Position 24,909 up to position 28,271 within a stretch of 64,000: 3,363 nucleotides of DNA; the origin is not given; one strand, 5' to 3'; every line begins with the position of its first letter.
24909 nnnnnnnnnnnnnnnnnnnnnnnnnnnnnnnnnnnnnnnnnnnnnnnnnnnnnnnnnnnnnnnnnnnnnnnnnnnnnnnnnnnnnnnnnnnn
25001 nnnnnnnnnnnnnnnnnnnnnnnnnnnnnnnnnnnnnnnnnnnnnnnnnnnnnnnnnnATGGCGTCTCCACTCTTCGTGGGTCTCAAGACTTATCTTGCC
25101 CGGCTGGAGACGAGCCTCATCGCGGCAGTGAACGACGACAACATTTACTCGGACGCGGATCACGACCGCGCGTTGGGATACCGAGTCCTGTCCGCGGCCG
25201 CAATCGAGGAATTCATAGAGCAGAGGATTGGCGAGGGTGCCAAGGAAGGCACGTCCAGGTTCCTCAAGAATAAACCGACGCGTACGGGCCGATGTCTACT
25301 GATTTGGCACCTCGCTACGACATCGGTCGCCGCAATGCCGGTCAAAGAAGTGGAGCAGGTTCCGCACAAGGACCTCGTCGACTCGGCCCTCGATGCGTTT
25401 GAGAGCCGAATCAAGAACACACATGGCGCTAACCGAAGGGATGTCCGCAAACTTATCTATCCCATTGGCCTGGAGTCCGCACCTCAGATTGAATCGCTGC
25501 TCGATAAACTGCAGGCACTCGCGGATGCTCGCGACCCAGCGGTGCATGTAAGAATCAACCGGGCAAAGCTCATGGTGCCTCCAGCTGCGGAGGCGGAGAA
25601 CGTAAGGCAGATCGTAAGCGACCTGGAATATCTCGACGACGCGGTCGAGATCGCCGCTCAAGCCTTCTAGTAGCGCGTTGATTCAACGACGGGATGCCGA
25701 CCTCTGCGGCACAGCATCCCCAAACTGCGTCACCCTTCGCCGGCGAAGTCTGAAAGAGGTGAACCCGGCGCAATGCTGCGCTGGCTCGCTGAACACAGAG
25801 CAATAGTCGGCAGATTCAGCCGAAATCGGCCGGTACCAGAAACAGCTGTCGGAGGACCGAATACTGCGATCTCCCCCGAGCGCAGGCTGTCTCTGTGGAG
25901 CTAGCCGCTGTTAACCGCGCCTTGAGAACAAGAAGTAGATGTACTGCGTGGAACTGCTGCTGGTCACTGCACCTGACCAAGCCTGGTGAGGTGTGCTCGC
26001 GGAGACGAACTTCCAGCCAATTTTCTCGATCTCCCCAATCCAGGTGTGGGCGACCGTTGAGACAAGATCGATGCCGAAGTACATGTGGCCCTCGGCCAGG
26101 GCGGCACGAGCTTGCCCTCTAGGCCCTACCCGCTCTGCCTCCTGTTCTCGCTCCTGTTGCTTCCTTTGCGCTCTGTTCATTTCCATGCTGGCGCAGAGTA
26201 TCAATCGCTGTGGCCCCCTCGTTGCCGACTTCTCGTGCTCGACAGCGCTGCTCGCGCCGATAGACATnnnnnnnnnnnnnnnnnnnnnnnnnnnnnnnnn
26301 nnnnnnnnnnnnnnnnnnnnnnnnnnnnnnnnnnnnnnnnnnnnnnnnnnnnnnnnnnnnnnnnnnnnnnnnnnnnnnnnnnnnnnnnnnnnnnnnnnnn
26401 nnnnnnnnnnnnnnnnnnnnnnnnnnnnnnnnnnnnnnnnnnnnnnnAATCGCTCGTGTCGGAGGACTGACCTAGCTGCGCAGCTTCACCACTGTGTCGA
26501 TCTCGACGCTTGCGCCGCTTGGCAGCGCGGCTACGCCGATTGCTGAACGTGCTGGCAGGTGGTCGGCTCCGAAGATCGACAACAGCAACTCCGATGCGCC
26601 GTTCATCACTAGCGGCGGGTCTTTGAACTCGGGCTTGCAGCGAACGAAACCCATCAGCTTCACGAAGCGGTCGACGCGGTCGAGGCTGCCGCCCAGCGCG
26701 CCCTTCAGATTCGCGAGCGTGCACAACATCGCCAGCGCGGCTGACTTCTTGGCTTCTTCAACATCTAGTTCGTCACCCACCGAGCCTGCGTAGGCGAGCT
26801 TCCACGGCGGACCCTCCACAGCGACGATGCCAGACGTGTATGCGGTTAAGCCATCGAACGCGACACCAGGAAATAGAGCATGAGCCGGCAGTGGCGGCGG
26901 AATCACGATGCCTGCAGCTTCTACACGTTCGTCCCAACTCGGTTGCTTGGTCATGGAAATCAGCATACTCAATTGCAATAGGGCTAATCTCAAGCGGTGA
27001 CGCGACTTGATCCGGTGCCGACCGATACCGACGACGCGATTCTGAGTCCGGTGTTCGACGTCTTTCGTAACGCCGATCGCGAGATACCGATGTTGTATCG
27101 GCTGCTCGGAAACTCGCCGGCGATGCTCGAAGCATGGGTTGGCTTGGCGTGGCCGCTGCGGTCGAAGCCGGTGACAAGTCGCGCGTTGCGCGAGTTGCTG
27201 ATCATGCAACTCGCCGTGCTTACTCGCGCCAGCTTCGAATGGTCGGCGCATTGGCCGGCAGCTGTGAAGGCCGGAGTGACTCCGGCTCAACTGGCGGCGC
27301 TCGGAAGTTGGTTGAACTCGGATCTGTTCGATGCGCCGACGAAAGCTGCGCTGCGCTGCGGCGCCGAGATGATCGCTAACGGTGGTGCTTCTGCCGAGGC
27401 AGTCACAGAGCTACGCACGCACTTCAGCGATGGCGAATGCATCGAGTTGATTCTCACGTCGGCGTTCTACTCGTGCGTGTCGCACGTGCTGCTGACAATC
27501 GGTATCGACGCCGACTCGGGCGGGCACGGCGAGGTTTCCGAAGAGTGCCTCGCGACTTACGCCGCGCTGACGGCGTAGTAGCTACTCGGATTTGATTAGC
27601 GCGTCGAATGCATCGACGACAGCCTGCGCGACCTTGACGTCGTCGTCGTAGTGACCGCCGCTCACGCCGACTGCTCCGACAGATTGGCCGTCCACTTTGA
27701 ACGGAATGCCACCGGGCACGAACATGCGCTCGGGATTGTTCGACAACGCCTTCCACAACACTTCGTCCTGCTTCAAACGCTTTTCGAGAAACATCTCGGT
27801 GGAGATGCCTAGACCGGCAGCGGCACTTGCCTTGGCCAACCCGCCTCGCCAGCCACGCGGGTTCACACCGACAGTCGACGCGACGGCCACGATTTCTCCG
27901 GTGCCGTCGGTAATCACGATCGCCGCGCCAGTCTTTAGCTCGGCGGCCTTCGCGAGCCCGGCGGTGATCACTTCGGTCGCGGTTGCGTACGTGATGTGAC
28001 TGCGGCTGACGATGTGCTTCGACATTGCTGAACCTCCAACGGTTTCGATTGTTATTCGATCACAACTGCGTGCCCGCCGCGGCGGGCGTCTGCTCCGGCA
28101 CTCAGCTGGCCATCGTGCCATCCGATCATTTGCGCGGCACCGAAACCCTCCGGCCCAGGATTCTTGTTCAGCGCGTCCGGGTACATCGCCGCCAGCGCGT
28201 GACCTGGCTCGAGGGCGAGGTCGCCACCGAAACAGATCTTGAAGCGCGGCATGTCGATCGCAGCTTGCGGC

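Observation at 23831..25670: DUF262 (ParB-like NTPase/nuclease fold) plus HEPN-like gene pair in a lower-GC insertion: candidate two-gene defence module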

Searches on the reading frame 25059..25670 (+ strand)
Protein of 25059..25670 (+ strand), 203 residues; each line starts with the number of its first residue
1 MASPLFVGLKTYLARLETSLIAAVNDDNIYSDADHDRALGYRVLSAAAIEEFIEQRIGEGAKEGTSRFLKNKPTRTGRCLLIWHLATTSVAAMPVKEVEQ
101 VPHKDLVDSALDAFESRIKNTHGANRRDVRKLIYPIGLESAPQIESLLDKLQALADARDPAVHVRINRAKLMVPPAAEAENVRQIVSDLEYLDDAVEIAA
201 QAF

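Call 7: search_protein_families(library=pfam, proteins=[window:25059-25667:+], max_evalue=1)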
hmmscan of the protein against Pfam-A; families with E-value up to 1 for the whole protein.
window:25059-25667:+ (203 aa): 2 families
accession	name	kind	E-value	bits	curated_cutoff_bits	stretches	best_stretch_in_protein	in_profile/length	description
PF18735.6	HEPN_RiboL-PSP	-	0.068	13.5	28.4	1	20-163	13-158/191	RiboL-PSP-HEPN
PF14893.12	PNMA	-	0.11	12.4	25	1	9-62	98-150/161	PNMA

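Call 8: search_protein_families(library=padloc, proteins=[window:25059-25667:+], max_evalue=1)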
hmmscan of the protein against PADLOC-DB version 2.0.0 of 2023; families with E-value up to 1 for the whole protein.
window:25059-25667:+ (203 aa): 1 family
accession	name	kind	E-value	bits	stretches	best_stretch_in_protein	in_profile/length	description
PDLC04028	PD-T4-2_B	-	0.05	11.6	1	138-197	94-164/168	-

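Call 9: search_protein_families(library=ncbifam, proteins=[window:25059-25667:+], max_evalue=1)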
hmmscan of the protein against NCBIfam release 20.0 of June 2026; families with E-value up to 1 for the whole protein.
window:25059-25667:+ (203 aa): 0 families

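Call 10: find_homologous_proteins(query=window:25059-25667:+, max_evalue=0.001)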
Query window:25059-25667:+ (203 aa): 1 proteins with E <= 0.001 among 926 candidates.
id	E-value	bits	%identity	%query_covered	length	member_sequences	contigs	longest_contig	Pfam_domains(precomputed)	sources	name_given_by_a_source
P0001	2.0e-125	433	100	100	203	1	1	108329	-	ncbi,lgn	ncbi:MAG: hypothetical protein ABL953_08205 [Ilumatobacteraceae bacterium]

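Call 21: search_protein_representatives(protein=window:25059-25667:+)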
Query: 203 residues. Proteins with E-value up to 0.001 (for the whole library): 174; up to 1e-10: 41; up to 1e-30: 16. The best 150 are listed.
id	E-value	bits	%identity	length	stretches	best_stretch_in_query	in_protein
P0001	6.5e-126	433.3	100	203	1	1-203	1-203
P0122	1.8e-39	151.5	43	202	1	2-203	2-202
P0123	5.0e-38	146.8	42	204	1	2-201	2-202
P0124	2.2e-37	144.7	38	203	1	1-203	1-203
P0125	6.8e-37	143.1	40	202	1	1-195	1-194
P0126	5.5e-36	140.2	41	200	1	1-196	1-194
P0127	1.6e-34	135.4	36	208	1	1-203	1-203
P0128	4.5e-34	133.9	38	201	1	1-200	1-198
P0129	6.1e-34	133.5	40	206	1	2-203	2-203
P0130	8.3e-34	133.1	37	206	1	2-197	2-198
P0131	2.6e-33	131.5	40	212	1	1-202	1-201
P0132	6.9e-33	130.1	40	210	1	1-198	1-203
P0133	3.7e-32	127.7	42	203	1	1-198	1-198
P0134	4.4e-32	127.4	35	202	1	6-202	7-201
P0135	1.0e-31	126.2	39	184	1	21-203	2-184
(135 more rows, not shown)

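Call 24: search_protein_families(library=pfam, alignment_id=A1, max_evalue=0.01)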
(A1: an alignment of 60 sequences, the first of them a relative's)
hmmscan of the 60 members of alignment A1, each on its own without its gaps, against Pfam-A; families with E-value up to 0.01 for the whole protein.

A. member 1, P0001 (203 aa): 0 families

B. families by the number of members that match (of 60 scanned): 3 families
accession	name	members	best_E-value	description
PF18735.6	HEPN_RiboL-PSP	40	5.5e-15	RiboL-PSP-HEPN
PF12053.14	Par3_HAL_N_term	1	0.0086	N-terminal of Par3 and HAL proteins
PF04424.19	MINDY_DUB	1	0.0089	MINDY deubiquitinase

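Call 25: search_protein_families(library=padloc, alignment_id=A1, max_evalue=0.01)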
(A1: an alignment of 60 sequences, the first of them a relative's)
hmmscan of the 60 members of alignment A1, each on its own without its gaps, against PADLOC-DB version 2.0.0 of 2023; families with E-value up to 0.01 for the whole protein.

A. member 1, P0001 (203 aa): 0 families

B. families by the number of members that match (of 60 scanned): 2 families
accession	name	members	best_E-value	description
PDLC04028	PD-T4-2_B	21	6.4e-06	-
PDLC04030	PD-T4-2_B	1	0.0077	-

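Call 34: predict_structure(alignment_id=A1)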
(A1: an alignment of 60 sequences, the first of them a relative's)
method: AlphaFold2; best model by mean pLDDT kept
length: 203 residues; sequences in the alignment: 60
mean_pLDDT: 94.9   pTM: 0.91
mean pLDDT of the five models: 94.9, 94.6, 94.4, 93.3, 92.4
residues with pLDDT >= 90: 176; 70-90: 27; 50-70: 0; < 50: 0
segments of 3 or more residues with pLDDT < 50: none
pLDDT, mean of each block of 10 residues (from residue 1): 96 98 86 94 97 98 98 97 93 90 96 98 96 98 98 95 82 92 98 98 94
secondary structure, 60 per line:
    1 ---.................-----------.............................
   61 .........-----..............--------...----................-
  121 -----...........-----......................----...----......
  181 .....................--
elements in order: H4-20 H32-69 H75-88 H104-119 H126-136 H142-163 H175-201

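Call 38: fold_search(model_id=the predicted structure, library=pdb)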
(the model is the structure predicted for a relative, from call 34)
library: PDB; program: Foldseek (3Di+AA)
matches with E <= 10: 370; with E <= 0.001: 0
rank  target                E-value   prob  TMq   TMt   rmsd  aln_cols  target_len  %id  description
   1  2kbb_MODEL_1_A        2.2e-01  0.15  0.17  0.18  20.1       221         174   18  Solution Structure of the R9 Domain of Talin (released 2009-03-17)
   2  8esq_b                3.9e-01  0.18  0.19  0.13  12.7       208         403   12  Ytm1 associated nascent 60S ribosome State 2 (released 2022-11-30)
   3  3l39                  4.1e-01  0.09  0.15  0.15  20.0       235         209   15  Crystal structure of Putative PhoU-like phosphate regulatory protein (BT4638) from BACTEROIDES THETAIOTAOMICRON VPI-5482 (released 2010-01-19)
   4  8hki_g                5.4e-01  0.08  0.14  0.13  17.9       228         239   15  Human TRiC open state (released 2023-12-13)
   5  8etc_b                6.6e-01  0.15  0.20  0.13  13.3       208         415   12  Fkbp39 associated nascent 60S ribosome State 4 (released 2022-11-30)
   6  6elz_b                6.6e-01  0.14  0.19  0.12  13.5       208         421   11  State E (TAP-Flag-Ytm1 E80A) - Visualizing the assembly pathway of nucleolar pre-60S ribosomes (released 2017-12-27)
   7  8hki_A                6.9e-01  0.06  0.15  0.12  17.9       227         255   10  Human TRiC open state (released 2023-12-13)
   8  6e6a_B                7.2e-01  0.11  0.17  0.20  19.4       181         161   19  Triclinic crystal form of IncA G144A point mutant (released 2019-07-10)
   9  5b58_A                7.2e-01  0.09  0.20  0.15  21.7       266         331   14  Inward-facing conformation of ABC heme importer BhuUV in complex with periplasmic heme binding protein BhuT from Burkh (released 2016-11-23)
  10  7btb_b                8.7e-01  0.14  0.20  0.11  13.0       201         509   13  Cryo-EM structure of pre-60S ribosome from Saccharomyces cerevisiae rpl4delta63-87 strain at 3.22 Angstroms resolution (released 2020-10-28)
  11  8etg_b                9.2e-01  0.11  0.19  0.14  12.8       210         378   13  Fkbp39 associated 60S nascent ribosome State 3 (released 2022-11-30)
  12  3h2u_C                9.6e-01  0.47  0.31  0.35   9.7       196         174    9  Human raver1 RRM1, RRM2, and RRM3 domains in complex with human vinculin tail domain Vt (released 2009-07-28)
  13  5l0d_B                9.6e-01  0.15  0.21  0.24  14.4       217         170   10  Human Metavinculin(residues 959-1130) in complex with PIP2 (released 2016-08-31)
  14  6n8j_b                9.6e-01  0.12  0.19  0.09  13.4       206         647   10  Cryo-EM structure of late nuclear (LN) pre-60S ribosomal subunit (released 2019-03-13)
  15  6gs1_A                9.6e-01  0.09  0.19  0.09  21.6       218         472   10  Crystal structure of peptide transporter DtpA-nanobody in MES buffer (released 2019-01-30)
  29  7ae6_B                1.5e+00  0.51  0.35  0.45   8.0       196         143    9  Crystal structure of di-AMPylated HEPN(R102A) toxin (released 2020-12-30)
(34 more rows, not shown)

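Call 47: find_encoding_contigs(protein=window:25059-25670:+, flank=10000, max_places=4)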
Protein window:25059-25670:+ (203 aa): 1 contig read that carries it; 1 place shown.
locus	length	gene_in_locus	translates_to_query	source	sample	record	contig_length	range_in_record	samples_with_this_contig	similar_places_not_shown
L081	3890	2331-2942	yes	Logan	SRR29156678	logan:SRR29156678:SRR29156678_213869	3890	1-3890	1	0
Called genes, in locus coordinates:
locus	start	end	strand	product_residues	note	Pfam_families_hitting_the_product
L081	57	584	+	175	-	-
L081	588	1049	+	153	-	PF09990:DUF2231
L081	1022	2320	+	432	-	PF03235:GmrSD_N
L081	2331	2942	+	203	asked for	-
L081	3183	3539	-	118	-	-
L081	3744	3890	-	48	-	?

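Call 53: search_protein_families(library=padloc, alignment_id=A2, max_evalue=0.001)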
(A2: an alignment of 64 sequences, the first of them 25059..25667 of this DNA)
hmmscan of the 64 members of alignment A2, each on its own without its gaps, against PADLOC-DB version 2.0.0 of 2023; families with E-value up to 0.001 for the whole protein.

A. member 1, window:25059-25667:+ (203 aa): 0 families

B. families by the number of members that match (of 64 scanned): 0 families

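Call 54: search_protein_families(library=pfam, alignment_id=A2, max_evalue=0.01)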
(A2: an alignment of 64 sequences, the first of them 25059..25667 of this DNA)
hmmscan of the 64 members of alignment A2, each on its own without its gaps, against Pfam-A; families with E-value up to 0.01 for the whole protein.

A. member 1, window:25059-25667:+ (203 aa): 0 families

B. families by the number of members that match (of 64 scanned): 2 families
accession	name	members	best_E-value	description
PF18735.6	HEPN_RiboL-PSP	62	4.3e-17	RiboL-PSP-HEPN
PF07516.18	SecA_SW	1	0.0027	SecA Wing and Scaffold domain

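Call 58: search_solved_structures(query=A2, max_evalue=1, show_alignments=2)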
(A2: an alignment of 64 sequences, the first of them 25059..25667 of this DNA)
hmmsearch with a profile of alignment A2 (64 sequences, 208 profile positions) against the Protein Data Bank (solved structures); distinct sequences matched with E-value up to 1: 0.

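Call 85: fold_search(model_id=the predicted structure, library=viral)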
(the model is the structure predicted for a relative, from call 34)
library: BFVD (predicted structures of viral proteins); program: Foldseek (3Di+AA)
matches with E <= 10: 274; with E <= 0.001: 0
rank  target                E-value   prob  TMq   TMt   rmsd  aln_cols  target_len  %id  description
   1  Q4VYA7                8.9e-02  0.54  0.29  0.24  16.8       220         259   14  (no name in the UniProt tables at hand)
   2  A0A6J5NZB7            1.9e-01  0.54  0.29  0.18  11.2       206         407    8  Phage head morphogenesis domain [uncultured Caudovirales phage]
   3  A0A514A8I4            2.2e-01  0.47  0.28  0.24  12.9       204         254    9  Uncharacterized protein [Pantoea phage Kyle]
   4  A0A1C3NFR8            2.7e-01  0.11  0.14  0.13  16.6       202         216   11  (no name in the UniProt tables at hand)
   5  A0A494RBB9            2.9e-01  0.38  0.30  0.25  12.5       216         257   13  (no name in the UniProt tables at hand)
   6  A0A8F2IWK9            3.6e-01  0.21  0.22  0.22  17.8       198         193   18  Uncharacterized protein [Streptomyces phage TunaTartare]
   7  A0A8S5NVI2            4.3e-01  0.57  0.37  0.27  10.4       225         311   12  Uncharacterized protein [Siphoviridae sp. ctiPM17]
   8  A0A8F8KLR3            4.3e-01  0.21  0.26  0.24  23.4       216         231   10  Uncharacterized protein [Clandestinovirus]
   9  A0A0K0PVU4            4.3e-01  0.11  0.19  0.13  18.9       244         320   11  Head morphogenesis protein [Roseobacter phage RDJL Phi 2]
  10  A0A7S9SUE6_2          4.5e-01  0.28  0.30  0.09  14.4       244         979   13  Uncharacterized protein [Virus NIOZ-UU157]
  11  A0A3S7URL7            5.0e-01  0.44  0.33  0.32  18.6       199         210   16  (no name in the UniProt tables at hand)
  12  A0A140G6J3            6.0e-01  0.16  0.25  0.24  13.9       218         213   14  Uncharacterized protein [Arthrobacter phage Kitkat]
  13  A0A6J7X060            6.6e-01  0.41  0.37  0.18  10.4       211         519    8  Phage head morphogenesis domain [uncultured Caudovirales phage]
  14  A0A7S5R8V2            6.6e-01  0.10  0.18  0.10  13.3       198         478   10  (no name in the UniProt tables at hand)
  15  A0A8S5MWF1            7.3e-01  0.14  0.19  0.20  14.9       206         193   14  Uncharacterized protein [Myoviridae sp. ct3wi9]
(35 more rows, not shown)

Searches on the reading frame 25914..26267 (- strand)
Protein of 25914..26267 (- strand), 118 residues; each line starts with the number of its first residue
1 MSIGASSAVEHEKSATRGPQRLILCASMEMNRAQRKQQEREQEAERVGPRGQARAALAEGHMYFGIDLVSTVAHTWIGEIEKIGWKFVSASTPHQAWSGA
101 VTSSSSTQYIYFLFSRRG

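Call 45: search_protein_families(library=pfam, proteins=[window:25914-26267:-], max_evalue=0.001)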
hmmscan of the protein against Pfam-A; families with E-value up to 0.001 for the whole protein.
window:25914-26267:- (118 aa): 0 families

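Call 82: find_homologous_proteins(query=window:25914-26267:-, max_evalue=0.001)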
Query window:25914-26267:- (118 aa): 1 proteins with E <= 0.001 among 9 candidates.
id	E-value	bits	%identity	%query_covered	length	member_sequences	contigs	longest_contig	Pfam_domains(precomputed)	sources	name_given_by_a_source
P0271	4.6e-71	254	100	100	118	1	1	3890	-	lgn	-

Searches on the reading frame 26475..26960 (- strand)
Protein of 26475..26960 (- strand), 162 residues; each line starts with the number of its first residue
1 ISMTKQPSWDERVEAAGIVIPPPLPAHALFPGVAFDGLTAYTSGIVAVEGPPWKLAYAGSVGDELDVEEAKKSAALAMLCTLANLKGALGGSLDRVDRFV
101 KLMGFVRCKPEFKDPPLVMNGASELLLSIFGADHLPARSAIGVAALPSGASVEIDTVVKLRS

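Call 45: search_protein_families(library=pfam, proteins=[window:26475-26960:-], max_evalue=0.001)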
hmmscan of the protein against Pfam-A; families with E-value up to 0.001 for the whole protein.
window:26475-26960:- (162 aa): 2 families
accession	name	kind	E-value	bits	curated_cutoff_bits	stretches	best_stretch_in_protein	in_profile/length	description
PF14588.11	YjgF_endoribonc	-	5.4e-09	36.5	35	1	12-133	3-121/148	YjgF/chorismate_mutase-like, putative endoribonuclease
PF01042.26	Ribonuc_L-PSP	-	2.3e-07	31.3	27.3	1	55-158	21-119/121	Endoribonuclease L-PSP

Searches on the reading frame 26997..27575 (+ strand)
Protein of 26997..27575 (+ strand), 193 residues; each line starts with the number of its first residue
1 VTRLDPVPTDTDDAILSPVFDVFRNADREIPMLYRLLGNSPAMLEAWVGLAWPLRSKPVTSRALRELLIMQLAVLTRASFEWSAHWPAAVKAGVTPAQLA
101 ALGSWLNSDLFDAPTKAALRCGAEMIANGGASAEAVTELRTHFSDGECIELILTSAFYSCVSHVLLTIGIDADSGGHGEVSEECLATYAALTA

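Call 45: search_protein_families(library=pfam, proteins=[window:26997-27575:+], max_evalue=0.001)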
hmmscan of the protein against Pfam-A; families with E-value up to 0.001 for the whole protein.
window:26997-27575:+ (193 aa): 1 family
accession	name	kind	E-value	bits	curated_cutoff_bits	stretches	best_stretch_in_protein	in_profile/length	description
PF02627.25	CMD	-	6.4e-11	42.5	23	1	41-121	1-81/84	Carboxymuconolactone decarboxylase family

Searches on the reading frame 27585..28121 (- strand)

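Call 45: search_protein_families(library=pfam, proteins=[window:27585-28121:-], max_evalue=0.001)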
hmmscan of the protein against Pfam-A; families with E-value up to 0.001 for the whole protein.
window:27585-28121:- (179 aa): 1 family
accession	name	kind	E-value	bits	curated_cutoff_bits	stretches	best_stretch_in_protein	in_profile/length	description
PF03928.20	HbpS-like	-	5.7e-21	75.3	25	1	43-169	1-127/128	Haem degrading protein HbpS-like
